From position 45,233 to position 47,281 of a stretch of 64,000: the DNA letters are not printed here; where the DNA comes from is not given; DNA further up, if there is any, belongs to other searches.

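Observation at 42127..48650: A 316-nt block is identical between A1 and A2 (about 95 percent in A3) although the rest of A1 is unalignable with A2/A3: a mosaic, recombination-maintained structure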

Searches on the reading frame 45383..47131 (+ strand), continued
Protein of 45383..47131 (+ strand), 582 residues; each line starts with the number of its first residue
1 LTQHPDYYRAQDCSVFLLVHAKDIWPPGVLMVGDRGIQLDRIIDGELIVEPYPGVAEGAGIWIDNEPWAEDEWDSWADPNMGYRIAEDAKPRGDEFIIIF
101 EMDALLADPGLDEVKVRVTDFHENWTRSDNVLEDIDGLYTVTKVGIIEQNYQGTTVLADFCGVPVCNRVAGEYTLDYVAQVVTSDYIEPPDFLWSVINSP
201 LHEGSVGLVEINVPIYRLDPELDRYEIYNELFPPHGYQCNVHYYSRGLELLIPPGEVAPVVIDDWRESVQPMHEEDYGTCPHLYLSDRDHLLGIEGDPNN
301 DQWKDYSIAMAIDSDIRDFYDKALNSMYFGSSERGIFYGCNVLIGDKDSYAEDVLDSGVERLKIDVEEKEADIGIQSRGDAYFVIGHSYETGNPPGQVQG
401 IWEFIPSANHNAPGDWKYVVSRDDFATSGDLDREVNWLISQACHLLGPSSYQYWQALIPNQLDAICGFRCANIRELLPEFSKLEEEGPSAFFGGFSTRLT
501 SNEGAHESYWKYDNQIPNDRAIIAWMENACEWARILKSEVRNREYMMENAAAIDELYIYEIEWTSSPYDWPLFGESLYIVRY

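Call 65: fold_search(model_id=the predicted structure, library=viral)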
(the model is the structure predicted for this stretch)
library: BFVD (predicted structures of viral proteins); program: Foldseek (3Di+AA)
matches with E <= 10: 187; with E <= 0.001: 0
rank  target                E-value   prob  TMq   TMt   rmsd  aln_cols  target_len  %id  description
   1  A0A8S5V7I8            5.4e-02  0.03  0.07  0.10  28.0       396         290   10  Uncharacterized protein [Myoviridae sp. ctCpP1]
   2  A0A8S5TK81            9.6e-02  0.09  0.11  0.09  15.7       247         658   12  Uncharacterized protein [Podoviridae sp. ctz6O13]
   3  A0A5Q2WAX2            1.6e-01  0.06  0.10  0.14  15.8       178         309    9  (no name in the UniProt tables at hand)
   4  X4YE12                2.0e-01  0.01  0.06  0.09  22.9       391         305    9  Cell adhesion domain-containing protein [Lactococcus phage P078]
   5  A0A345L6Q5            2.1e-01  0.06  0.13  0.16  21.6       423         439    5  Uncharacterized protein [Serratia phage Scapp]
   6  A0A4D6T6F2            2.7e-01  0.07  0.08  0.23  13.4       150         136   11  Uncharacterized protein [Gordonia phage Fairfaxidum]
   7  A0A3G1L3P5            2.9e-01  0.02  0.08  0.05  26.8       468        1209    9  BNR repeat domain protein [Synechococcus phage S-CBWM1]
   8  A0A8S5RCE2            3.4e-01  0.06  0.09  0.15  12.5       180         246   13  Uncharacterized protein [virus sp. ctmTa7]
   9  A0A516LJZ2            3.8e-01  0.02  0.08  0.09  20.2       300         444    9  (no name in the UniProt tables at hand)
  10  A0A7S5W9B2            4.3e-01  0.23  0.08  0.32  11.7       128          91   12  Uncharacterized protein [Pseudomonas phage vB_Pae_AM.P2]
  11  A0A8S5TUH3            6.4e-01  0.02  0.07  0.12  18.6       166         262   11  Uncharacterized protein [Siphoviridae sp. ctWT735]
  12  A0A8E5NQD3            7.2e-01  0.05  0.12  0.09  11.6       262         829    8  (no name in the UniProt tables at hand)
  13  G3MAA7                7.2e-01  0.04  0.10  0.08  17.3       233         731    8  Gp366 [Bacillus phage G]
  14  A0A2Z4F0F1            8.0e-01  0.02  0.09  0.13  14.3       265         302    8  (no name in the UniProt tables at hand)
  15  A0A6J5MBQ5            8.0e-01  0.02  0.07  0.06  24.7       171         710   10  Uncharacterized protein [uncultured Caudovirales phage]
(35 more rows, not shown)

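Call 70: search_solved_structures(query=A3, max_evalue=10)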
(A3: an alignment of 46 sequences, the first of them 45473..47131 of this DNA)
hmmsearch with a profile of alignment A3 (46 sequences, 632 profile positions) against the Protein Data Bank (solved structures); distinct sequences matched with E-value up to 10: 0.

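Call 71: search_protein_families(library=pfam, alignment_id=A3, max_evalue=0.01)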
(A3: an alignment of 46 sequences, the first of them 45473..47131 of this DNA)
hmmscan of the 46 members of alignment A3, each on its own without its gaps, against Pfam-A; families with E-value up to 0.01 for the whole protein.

A. member 1, window:45473-47131:+ (552 aa): 0 families

B. families by the number of members that match (of 46 scanned): 0 families
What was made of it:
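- Tried and rejected: Pfam on all 46 aligned family members gave 0 families (call 71).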
